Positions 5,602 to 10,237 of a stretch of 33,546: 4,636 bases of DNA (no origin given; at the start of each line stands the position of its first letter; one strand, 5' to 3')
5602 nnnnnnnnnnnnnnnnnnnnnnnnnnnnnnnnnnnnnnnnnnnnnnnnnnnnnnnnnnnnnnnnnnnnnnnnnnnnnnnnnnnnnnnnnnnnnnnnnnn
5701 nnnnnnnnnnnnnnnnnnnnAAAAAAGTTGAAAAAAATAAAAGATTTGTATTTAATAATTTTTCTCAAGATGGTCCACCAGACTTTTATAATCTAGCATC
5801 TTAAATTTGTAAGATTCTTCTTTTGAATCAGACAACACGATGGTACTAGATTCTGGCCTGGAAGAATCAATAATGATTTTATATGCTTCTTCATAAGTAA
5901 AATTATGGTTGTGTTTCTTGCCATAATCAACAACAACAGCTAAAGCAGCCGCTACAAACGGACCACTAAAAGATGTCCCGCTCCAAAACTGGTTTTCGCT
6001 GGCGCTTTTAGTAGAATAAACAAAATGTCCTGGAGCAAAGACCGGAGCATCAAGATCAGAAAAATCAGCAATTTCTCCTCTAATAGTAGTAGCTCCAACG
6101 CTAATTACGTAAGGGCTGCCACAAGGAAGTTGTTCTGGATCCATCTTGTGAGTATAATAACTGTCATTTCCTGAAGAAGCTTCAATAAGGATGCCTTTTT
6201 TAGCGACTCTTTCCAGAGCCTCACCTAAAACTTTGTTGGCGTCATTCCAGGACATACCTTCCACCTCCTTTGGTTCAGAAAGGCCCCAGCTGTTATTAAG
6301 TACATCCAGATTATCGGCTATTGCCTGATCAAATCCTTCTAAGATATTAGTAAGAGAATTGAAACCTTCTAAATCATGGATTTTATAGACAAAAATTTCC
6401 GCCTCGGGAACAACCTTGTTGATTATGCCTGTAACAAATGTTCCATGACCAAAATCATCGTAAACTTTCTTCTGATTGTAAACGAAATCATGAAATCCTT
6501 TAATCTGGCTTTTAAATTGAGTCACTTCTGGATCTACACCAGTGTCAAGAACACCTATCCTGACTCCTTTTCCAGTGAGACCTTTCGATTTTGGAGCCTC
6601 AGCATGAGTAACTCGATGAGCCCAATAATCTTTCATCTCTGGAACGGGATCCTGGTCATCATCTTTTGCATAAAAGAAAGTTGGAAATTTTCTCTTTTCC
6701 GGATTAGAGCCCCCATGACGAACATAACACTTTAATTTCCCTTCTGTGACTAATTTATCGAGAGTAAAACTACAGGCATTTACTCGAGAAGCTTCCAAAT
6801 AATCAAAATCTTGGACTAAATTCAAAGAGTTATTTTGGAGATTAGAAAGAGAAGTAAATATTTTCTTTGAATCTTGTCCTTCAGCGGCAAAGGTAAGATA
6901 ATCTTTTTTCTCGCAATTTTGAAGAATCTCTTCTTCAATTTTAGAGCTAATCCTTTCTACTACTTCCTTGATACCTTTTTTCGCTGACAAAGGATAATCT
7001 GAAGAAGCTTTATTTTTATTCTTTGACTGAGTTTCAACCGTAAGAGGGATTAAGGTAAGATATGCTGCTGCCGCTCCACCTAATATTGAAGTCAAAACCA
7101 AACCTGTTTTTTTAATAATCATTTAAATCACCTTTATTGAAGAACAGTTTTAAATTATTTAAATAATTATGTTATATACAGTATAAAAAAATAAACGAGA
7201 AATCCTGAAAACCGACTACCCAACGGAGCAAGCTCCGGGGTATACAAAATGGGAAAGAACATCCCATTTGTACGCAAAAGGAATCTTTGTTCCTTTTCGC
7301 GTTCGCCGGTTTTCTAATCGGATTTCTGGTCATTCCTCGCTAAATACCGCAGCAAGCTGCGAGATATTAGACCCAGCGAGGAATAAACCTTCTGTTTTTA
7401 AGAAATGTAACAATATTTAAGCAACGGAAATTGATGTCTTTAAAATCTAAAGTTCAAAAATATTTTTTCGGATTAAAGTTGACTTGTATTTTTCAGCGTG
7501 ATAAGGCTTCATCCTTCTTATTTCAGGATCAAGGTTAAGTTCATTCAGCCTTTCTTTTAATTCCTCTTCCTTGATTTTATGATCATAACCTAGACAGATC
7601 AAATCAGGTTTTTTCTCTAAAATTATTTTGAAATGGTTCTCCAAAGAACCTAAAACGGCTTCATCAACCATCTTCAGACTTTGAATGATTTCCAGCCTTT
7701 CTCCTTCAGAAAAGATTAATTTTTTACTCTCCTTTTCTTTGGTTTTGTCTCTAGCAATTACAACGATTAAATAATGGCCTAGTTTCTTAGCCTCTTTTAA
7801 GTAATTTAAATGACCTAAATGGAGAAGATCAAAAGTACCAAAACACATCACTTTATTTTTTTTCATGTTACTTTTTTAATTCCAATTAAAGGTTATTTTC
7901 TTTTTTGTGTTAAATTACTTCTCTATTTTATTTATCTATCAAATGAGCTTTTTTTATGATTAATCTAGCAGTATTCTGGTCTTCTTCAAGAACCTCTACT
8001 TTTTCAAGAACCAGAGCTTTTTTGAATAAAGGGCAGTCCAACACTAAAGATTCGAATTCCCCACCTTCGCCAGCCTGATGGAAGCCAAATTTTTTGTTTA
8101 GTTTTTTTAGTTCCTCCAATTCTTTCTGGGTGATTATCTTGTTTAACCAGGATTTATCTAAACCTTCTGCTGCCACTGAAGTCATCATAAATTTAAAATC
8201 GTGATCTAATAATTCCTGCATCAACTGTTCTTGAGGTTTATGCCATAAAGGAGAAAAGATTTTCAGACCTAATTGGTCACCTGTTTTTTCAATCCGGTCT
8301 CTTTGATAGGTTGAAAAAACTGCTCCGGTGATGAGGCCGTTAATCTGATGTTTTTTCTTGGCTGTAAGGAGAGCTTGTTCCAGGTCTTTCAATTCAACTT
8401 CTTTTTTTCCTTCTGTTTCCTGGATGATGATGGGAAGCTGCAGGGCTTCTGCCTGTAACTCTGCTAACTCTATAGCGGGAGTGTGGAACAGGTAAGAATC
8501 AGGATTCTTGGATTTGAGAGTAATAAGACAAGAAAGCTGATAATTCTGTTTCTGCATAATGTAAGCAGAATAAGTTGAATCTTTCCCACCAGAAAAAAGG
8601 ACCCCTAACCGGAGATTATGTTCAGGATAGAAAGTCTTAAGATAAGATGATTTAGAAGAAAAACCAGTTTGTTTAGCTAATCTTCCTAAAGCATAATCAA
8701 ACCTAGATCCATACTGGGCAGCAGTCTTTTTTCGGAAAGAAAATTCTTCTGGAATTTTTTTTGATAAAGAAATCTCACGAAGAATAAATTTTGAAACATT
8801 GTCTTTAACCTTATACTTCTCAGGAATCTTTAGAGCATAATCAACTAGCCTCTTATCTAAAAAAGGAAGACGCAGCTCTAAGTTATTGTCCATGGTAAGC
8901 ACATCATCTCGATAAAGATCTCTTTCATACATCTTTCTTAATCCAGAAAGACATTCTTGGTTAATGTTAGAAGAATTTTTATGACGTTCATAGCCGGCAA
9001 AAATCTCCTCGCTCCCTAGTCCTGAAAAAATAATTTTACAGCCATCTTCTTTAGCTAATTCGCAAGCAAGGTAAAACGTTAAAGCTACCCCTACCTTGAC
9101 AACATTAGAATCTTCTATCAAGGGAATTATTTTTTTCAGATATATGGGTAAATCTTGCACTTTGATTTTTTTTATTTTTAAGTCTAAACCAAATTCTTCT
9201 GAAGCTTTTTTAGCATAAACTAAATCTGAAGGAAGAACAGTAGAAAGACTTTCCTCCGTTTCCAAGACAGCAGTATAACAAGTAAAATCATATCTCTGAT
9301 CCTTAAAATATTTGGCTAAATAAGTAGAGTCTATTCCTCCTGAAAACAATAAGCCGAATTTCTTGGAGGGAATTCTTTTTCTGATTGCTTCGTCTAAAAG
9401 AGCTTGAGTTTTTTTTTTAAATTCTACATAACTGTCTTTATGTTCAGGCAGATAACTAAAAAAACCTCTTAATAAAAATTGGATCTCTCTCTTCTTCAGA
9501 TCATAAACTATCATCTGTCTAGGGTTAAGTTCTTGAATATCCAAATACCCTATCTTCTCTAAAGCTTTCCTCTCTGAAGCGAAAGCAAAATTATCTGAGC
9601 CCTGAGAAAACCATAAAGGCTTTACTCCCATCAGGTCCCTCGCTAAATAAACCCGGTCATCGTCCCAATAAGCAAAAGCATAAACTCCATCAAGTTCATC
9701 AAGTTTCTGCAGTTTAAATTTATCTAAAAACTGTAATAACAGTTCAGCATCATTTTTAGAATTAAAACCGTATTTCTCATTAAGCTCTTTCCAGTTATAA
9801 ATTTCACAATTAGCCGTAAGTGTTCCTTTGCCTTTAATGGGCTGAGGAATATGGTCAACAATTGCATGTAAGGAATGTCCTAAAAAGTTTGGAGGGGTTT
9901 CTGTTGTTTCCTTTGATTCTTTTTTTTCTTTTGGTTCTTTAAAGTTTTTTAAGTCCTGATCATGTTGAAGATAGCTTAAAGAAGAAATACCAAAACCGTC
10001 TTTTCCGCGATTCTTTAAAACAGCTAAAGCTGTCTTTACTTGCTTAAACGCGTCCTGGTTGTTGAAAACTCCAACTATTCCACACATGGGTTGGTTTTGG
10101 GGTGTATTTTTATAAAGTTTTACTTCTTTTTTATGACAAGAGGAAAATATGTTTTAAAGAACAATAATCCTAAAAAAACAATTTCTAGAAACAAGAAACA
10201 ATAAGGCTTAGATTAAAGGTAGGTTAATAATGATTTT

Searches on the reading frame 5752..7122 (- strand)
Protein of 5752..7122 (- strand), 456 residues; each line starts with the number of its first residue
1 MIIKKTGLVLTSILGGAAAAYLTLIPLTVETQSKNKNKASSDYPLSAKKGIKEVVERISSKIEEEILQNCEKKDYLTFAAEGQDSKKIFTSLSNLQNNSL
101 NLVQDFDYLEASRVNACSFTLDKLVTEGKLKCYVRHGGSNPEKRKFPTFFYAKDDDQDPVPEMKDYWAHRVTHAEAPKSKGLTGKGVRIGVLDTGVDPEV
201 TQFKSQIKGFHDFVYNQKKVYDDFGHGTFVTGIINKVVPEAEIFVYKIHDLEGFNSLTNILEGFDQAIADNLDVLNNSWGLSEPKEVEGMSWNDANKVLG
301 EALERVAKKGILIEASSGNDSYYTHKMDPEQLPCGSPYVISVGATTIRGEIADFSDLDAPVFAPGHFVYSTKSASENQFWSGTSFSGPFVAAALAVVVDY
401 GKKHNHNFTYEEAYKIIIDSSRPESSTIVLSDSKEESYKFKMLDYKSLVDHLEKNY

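Call 6: search_protein_families(library=pfam, proteins=[window:5752-7122:-], max_evalue=0.001)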
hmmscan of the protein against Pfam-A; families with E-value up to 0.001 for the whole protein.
window:5752-7122:- (456 aa): 1 family
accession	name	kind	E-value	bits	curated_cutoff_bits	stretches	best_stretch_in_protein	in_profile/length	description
PF00082.27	Peptidase_S8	-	3.5e-32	112.3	21.8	1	184-421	1-273/288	Subtilase family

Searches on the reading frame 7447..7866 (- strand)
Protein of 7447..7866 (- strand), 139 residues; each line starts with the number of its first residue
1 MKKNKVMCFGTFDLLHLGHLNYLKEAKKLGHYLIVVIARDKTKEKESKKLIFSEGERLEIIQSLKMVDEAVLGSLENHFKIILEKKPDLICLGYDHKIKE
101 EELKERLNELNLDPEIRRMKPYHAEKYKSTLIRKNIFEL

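Call 6: search_protein_families(library=pfam, proteins=[window:7447-7866:-], max_evalue=0.001)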
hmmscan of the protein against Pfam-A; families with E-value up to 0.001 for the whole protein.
window:7447-7866:- (139 aa): 2 families
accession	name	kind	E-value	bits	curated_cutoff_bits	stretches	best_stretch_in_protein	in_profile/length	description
PF01467.32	CTP_transf_like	-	1.5e-22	80.7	21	1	8-134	2-132/133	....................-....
PF06574.18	FAD_syn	-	0.00029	21.1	27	1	2-79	5-89/158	FAD synthetase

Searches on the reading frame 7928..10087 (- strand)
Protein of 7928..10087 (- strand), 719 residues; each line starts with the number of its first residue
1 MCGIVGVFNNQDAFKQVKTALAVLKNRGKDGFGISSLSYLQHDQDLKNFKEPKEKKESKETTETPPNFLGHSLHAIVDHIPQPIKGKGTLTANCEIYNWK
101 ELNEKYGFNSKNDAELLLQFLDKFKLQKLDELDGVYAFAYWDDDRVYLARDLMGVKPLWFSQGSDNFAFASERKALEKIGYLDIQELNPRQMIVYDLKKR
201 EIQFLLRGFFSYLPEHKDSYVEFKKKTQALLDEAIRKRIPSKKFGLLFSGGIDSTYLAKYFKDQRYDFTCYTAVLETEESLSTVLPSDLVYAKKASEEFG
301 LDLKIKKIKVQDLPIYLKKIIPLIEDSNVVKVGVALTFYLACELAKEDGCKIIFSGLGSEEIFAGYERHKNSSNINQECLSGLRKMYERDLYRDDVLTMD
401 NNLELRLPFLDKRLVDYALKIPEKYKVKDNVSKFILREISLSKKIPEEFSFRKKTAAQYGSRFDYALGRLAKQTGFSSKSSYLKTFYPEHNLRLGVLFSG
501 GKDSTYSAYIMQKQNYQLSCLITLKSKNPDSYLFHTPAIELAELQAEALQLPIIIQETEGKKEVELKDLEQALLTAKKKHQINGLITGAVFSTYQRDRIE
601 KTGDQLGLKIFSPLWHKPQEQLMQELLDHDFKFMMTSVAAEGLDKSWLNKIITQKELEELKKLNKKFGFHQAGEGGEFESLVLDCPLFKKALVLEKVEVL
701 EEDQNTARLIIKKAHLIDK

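Call 6: search_protein_families(library=pfam, proteins=[window:7928-10087:-], max_evalue=0.001)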
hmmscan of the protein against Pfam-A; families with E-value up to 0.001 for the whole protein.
window:7928-10087:- (719 aa): 7 families
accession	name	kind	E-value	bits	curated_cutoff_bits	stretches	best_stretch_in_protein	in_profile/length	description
PF01902.24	Diphthami_syn_2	-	1.3e-61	208.3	23.2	1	495-714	4-217/219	Diphthamide synthase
PF00733.27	Asn_synthase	-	3.5e-44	152.4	21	2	228-374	3-143/354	Asparagine synthase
PF13537.11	GATase_7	-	9e-21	74.6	25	1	82-177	14-122/123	Glutamine amidotransferase domain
PF13522.11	GATase_6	-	1.1e-14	55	27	1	69-172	14-130/130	Glutamine amidotransferase domain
PF24167.1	DUF7411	-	1.1e-07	32.1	28.7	0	493-530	2-37/194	Family of unknown function (DUF7411)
PF03054.22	tRNA_Me_trans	-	4.7e-06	26.9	20.6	0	494-527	3-35/202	tRNA methyl transferase HUP domain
PF06508.19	QueC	-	0.00018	21.5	22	0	496-521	4-29/210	Queuosine biosynthesis protein QueC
